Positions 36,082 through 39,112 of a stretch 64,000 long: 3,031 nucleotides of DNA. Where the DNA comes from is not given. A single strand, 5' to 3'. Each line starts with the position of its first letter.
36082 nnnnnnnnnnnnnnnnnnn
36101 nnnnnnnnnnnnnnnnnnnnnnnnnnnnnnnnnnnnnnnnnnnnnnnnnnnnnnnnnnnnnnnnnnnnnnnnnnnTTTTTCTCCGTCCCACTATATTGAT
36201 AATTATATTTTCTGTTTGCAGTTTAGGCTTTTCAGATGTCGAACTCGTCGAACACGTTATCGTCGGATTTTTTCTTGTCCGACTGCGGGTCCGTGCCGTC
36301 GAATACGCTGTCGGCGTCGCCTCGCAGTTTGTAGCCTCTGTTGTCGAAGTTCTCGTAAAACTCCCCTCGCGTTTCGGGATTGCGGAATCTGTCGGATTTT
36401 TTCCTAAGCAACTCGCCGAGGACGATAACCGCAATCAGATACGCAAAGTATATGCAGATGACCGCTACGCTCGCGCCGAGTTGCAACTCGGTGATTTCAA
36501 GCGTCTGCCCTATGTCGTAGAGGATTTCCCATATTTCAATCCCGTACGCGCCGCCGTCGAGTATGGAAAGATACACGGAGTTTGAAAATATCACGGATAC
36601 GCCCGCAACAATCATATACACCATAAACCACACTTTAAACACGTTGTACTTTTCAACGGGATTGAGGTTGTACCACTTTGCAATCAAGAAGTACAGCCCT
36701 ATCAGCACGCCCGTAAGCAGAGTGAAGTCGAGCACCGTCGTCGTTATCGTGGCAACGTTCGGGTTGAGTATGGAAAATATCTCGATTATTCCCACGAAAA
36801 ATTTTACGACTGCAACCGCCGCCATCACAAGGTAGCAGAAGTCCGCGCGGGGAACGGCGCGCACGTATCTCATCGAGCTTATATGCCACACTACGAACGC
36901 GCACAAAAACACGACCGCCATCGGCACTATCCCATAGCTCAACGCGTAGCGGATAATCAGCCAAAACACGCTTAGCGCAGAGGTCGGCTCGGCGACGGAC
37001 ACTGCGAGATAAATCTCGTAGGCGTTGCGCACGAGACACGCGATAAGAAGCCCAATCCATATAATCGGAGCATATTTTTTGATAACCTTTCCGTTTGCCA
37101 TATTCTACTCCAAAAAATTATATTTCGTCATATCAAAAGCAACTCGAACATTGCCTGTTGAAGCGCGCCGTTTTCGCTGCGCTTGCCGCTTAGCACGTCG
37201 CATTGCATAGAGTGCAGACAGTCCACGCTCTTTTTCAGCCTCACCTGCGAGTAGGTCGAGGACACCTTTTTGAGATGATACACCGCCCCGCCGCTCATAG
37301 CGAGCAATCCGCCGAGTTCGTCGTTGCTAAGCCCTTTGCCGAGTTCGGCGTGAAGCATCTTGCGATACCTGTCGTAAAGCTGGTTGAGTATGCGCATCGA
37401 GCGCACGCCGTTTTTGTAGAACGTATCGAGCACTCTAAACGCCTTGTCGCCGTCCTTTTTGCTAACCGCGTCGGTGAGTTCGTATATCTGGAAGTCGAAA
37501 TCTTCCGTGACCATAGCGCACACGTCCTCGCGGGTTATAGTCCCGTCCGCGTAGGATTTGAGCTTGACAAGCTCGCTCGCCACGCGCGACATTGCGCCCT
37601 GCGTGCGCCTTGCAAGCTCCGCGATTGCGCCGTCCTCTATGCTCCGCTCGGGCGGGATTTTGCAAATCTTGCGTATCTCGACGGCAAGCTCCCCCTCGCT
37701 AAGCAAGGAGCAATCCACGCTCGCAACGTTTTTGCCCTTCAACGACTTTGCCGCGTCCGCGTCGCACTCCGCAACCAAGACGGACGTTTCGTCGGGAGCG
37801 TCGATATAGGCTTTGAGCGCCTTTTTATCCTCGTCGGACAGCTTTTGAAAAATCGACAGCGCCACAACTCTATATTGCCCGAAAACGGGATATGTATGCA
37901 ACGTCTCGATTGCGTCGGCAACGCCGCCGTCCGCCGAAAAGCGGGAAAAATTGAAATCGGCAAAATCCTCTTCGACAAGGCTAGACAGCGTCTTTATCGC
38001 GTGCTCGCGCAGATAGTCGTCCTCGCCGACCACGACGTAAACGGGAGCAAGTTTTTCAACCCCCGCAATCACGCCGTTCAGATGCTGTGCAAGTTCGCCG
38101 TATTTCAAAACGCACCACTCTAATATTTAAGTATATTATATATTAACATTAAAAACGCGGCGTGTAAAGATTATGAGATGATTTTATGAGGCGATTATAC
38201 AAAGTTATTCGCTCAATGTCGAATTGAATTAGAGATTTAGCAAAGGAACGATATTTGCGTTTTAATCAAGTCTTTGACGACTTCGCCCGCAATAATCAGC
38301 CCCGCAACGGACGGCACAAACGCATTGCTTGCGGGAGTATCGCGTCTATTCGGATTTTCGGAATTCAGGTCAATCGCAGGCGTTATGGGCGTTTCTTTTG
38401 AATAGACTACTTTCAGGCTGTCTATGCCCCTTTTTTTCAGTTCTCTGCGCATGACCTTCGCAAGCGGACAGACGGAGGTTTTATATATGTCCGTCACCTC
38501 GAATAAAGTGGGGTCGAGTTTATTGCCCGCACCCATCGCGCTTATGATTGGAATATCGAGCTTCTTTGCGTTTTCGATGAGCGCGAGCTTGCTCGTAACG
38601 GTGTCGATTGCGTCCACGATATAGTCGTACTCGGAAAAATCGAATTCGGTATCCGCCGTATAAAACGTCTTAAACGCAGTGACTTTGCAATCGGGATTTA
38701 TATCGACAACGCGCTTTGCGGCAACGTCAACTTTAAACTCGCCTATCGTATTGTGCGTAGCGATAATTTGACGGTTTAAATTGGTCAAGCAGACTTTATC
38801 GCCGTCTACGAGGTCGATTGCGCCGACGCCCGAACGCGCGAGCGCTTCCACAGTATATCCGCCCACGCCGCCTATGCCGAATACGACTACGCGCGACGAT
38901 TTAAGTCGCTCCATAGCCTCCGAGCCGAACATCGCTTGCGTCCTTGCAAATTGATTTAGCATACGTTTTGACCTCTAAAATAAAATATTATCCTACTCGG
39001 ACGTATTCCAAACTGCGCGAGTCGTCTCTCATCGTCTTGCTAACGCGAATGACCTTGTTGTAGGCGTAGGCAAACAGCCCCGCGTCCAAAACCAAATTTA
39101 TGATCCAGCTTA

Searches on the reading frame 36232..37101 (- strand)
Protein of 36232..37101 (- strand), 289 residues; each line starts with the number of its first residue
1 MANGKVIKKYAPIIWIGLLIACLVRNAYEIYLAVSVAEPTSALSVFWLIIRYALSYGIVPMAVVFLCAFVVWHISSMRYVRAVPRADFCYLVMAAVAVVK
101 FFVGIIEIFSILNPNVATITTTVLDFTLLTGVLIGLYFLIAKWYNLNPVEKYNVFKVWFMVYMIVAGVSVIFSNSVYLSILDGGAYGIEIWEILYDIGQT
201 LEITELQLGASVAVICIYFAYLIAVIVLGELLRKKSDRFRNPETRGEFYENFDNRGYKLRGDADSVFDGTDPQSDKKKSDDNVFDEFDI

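Call 3: search_protein_families(library=pfam, proteins=[window:36232-37101:-], max_evalue=0.01)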
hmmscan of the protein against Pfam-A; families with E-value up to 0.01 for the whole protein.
window:36232-37101:- (289 aa): 1 family
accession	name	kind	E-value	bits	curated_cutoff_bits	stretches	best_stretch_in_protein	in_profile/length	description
PF23417.1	STING_TM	-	0.00071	20.4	28.1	1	13-150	6-100/109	STING transmembrane domain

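Call 4: search_protein_families(library=ncbifam, proteins=[window:36232-37101:-], max_evalue=0.01)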
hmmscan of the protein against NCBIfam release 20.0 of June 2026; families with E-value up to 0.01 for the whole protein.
window:36232-37101:- (289 aa): 0 families

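Call 63: find_homologous_proteins(query=window:36232-37101:-, max_evalue=0.001)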
Query window:36232-37101:- (289 aa): 26 proteins with E <= 0.001 among 2121 candidates.
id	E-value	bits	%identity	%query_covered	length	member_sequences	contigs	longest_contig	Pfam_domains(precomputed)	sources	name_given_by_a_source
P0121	1.7e-185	633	100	100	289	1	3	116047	-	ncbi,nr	ncbi:MAG: hypothetical protein NC037_05545 [Bacteroides sp.]|nr:hypothetical protein [Bacillota bact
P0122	4.0e-136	471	72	100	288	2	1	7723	-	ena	-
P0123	2.1e-133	463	70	100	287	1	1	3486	-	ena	-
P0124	6.1e-118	412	64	100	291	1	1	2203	-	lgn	-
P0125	1.7e-117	410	63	100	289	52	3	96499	-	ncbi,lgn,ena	-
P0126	4.1e-115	403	61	100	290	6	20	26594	-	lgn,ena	-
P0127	1.8e-110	387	62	100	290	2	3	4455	-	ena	-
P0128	1.2e-107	378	60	100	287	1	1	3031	-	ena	-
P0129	7.2e-107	376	58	100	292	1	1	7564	-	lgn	-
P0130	3.0e-101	357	56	100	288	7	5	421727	-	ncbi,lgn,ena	-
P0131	3.4e-93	331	53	100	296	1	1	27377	-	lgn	-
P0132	1.0e-89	319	51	100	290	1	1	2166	-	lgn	-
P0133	2.4e-86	308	50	100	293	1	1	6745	-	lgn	-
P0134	2.3e-85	305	67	71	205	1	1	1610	-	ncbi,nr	ncbi:MAG: hypothetical protein K2N18_05730, partial [Clostridia bacterium]|nr:hypothetical protein [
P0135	1.1e-76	277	64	68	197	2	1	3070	-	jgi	-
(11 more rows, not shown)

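Call 73: predict_structure(alignment_id=A4)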
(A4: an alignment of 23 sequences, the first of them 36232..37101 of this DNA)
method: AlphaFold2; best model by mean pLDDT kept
length: 289 residues; sequences in the alignment: 23
mean_pLDDT: 78.0   pTM: 0.71
mean pLDDT of the five models: 78.0, 77.1, 76.0, 74.6, 73.8
residues with pLDDT >= 90: 66; 70-90: 158; 50-70: 27; < 50: 38
segments of 3 or more residues with pLDDT < 50: 254-289
pLDDT, mean of each block of 10 residues (from residue 1): 65 89 87 79 86 87 89 76 82 92 88 84 90 91 82 89 90 83 75 73 78 92 94 84 65 50 42 38 41
secondary structure, 60 per line:
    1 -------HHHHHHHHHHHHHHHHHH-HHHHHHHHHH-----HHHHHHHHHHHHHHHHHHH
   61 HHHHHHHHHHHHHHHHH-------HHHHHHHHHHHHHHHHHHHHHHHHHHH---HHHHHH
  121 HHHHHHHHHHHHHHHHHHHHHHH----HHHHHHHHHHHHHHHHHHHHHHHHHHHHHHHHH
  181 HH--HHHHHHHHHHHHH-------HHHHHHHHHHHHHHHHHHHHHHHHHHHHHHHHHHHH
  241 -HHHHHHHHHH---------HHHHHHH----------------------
elements in order: H8-25 H27-36 H42-77 H85-111 H115-143 H148-182 H185-197 H205-240 H242-251 H261-267

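Call 90: fold_search(model_id=the predicted structure, library=pdb)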
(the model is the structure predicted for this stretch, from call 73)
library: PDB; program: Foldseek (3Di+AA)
matches with E <= 10: 155; with E <= 0.001: 0
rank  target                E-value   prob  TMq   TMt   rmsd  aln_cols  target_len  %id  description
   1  8xma_A                1.0e+00  0.15  0.18  0.18  14.2       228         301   14  Cryo-EM structure of human ZnT1 WT, in the presence of zinc, determined in an outward-facing conformation (released 2024-10-30)
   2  7rqv_A                1.4e+00  0.10  0.18  0.12  15.8       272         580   13  Cryo-EM structure of the full-length TRPV1 with RTx at 4 degrees Celsius, in an intermediate-closed state, class II (released 2022-06-01)
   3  8fmv_C                1.6e+00  0.06  0.16  0.10  18.2       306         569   15  Heterodimeric ABC transporter BmrCD in the inward-facing conformation bound to substrate and ATP: BmrCD_IF-2HT/ATP (released 2023-11-15)
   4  9kzw_A                1.7e+00  0.13  0.21  0.19  13.7       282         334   14  structure of hZnT1 in apo state (released 2025-09-24)
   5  6pw4_B                1.7e+00  0.09  0.16  0.09  15.8       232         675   14  Cryo-EM Structure of Thermo-Sensitive TRP Channel TRP1 from the Alga Chlamydomonas reinhardtii in Detergent (released 2019-09-25)
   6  9g2k_B                1.7e+00  0.04  0.11  0.09  24.8       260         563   12  Cryo-EM structure of IrtAB in outward-occluded state in nanodisc in complex with ADP-vanadate (released 2024-12-18)
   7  5fu7_E                1.8e+00  0.08  0.17  0.12  15.4       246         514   13  drosophila nanos NBR peptide bound to the NOT module of the human CCR4-NOT complex (released 2016-03-23)
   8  9hj6_A                1.8e+00  0.08  0.14  0.11  17.8       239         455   13  TRPML1 in complex with compound 2 (released 2025-06-04)
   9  7xj1_A                2.0e+00  0.08  0.16  0.10  16.0       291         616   13  Structure of human TRPV3_G573S in complex with Trpvicin in C2 symmetry (released 2022-11-09)
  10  9o86_A                2.2e+00  0.06  0.16  0.07  34.0       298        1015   14  Cryo-EM structure of CIM0216-bound rabbit TRPM3 having 3 resting and 1 activated subunits at 18 degrees Celsius (released 2025-12-17)
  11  8xma_B                2.3e+00  0.11  0.22  0.21  12.9       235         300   14  Cryo-EM structure of human ZnT1 WT, in the presence of zinc, determined in an outward-facing conformation (released 2024-10-30)
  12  8t4h_B                2.3e+00  0.06  0.15  0.10  24.5       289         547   12  Transporter associated with antigen processing (TAP) bound to the 8-mer peptide RRYQSTEL (released 2024-06-19)
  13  7rqu_A                2.5e+00  0.10  0.20  0.12  15.9       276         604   13  Cryo-EM structure of the full-length TRPV1 with RTx at 4 degrees Celsius, in a closed state, class I (released 2022-06-01)
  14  5wpq_A                2.5e+00  0.08  0.17  0.12  18.6       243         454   17  Cryo-EM structure of mammalian endolysosomal TRPML1 channel in nanodiscs in closed I conformation at 3.64 Angstrom res (released 2017-10-18)
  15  9bd6_A                2.7e+00  0.08  0.18  0.11  21.8       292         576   13  PaMsbA in an occluded, outward conformation (released 2025-09-03)
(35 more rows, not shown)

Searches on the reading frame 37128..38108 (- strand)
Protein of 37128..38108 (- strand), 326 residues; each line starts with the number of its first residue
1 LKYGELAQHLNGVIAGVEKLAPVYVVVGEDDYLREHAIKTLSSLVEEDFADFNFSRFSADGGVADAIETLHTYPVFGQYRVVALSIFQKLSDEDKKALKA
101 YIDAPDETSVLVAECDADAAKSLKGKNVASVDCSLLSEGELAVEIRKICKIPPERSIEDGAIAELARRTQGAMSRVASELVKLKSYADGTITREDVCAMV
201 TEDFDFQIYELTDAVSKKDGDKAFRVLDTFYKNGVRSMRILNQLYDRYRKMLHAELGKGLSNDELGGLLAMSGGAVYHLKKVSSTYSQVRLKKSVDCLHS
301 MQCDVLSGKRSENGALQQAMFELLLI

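Call 3: search_protein_families(library=pfam, proteins=[window:37128-38108:-], max_evalue=0.01)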
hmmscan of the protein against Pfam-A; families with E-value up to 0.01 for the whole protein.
window:37128-38108:- (326 aa): 2 families
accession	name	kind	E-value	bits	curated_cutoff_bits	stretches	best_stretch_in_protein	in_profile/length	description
PF06144.19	DNA_pol3_delta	-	2.8e-13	50.4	21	1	24-117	1-102/124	DNA polymerase III, delta subunit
PF21694.2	DNA_pol3_delta_C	-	1e-08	35.6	27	1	207-322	3-120/121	DNA polymerase III delta subunit, C-terminal domain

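Call 4: search_protein_families(library=ncbifam, proteins=[window:37128-38108:-], max_evalue=0.01)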
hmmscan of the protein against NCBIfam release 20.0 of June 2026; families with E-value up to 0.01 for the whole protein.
window:37128-38108:- (326 aa): 18 families
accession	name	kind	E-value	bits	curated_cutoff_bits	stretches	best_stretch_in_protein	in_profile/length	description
TIGR01128.2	holA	equivalog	4.9e-47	160.8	80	1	23-322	1-315/316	DNA polymerase III subunit delta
TIGR02397.1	dnaX_nterm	equivalog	1.3e-09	37.7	250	1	134-258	174-297/355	DNA polymerase III subunit gamma/tau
NF004046.1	PRK05563.1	equivalog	3.5e-09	36.1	400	1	143-303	184-337/567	DNA polymerase III subunit gamma/tau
NF011523.0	PRK14962.1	equivalog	4e-06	25.9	576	1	73-247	112-286/474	DNA polymerase III subunits gamma and tau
NF011524.0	PRK14963.1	equivalog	6.1e-06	25.6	601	1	136-259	175-296/647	DNA polymerase III subunits gamma and tau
NF011516.0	PRK14955.1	equivalog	1.1e-05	24.4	560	1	137-252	187-306/397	DNA polymerase III subunits gamma and tau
NF011515.0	PRK14954.1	equivalog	1.8e-05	23.6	1117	1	139-252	189-306/620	DNA polymerase III subunits gamma and tau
NF011512.0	PRK14950.1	equivalog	1.9e-05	24.1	593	1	156-257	198-299/585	DNA polymerase III subunits gamma and tau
NF004962.0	PRK06305.1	equivalog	4e-05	23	559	1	146-302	187-328/465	DNA polymerase III subunits gamma and tau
NF011526.0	PRK14965.1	equivalog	9.8e-05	21.4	670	1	156-305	197-341/578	DNA polymerase III subunits gamma and tau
NF011514.0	PRK14953.1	equivalog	0.00012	21.2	536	1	136-253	178-294/488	DNA polymerase III subunits gamma and tau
NF005942.0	PRK07994.1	equivalog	0.00025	20.2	613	1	156-247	197-288/655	DNA polymerase III subunit gamma/tau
NF006585.0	PRK09111.1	equivalog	0.00037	19.3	604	1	138-250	209-320/616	DNA polymerase III subunit gamma/tau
NF004165.0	PRK05629.1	equivalog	0.00043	19.5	301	1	18-224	4-214/319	DNA polymerase III subunit delta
NF011522.0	PRK14961.1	equivalog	0.00057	18.8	562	1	68-243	109-284/363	DNA polymerase III subunits gamma and tau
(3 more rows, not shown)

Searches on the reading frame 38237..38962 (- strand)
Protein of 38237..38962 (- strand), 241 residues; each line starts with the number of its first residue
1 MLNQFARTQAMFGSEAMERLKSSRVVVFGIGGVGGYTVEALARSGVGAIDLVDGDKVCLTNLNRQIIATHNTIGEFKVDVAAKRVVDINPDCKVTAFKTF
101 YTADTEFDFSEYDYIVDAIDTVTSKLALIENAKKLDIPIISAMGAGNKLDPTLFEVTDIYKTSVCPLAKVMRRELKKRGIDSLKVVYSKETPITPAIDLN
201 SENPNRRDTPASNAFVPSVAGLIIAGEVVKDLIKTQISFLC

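Call 3: search_protein_families(library=pfam, proteins=[window:38237-38962:-], max_evalue=0.01)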
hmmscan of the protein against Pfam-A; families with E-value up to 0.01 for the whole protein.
window:38237-38962:- (241 aa): 1 family
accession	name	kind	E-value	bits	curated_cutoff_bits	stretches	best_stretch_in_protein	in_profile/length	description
PF00899.27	ThiF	-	3.3e-42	144.7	28.1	1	11-234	9-204/238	ThiF family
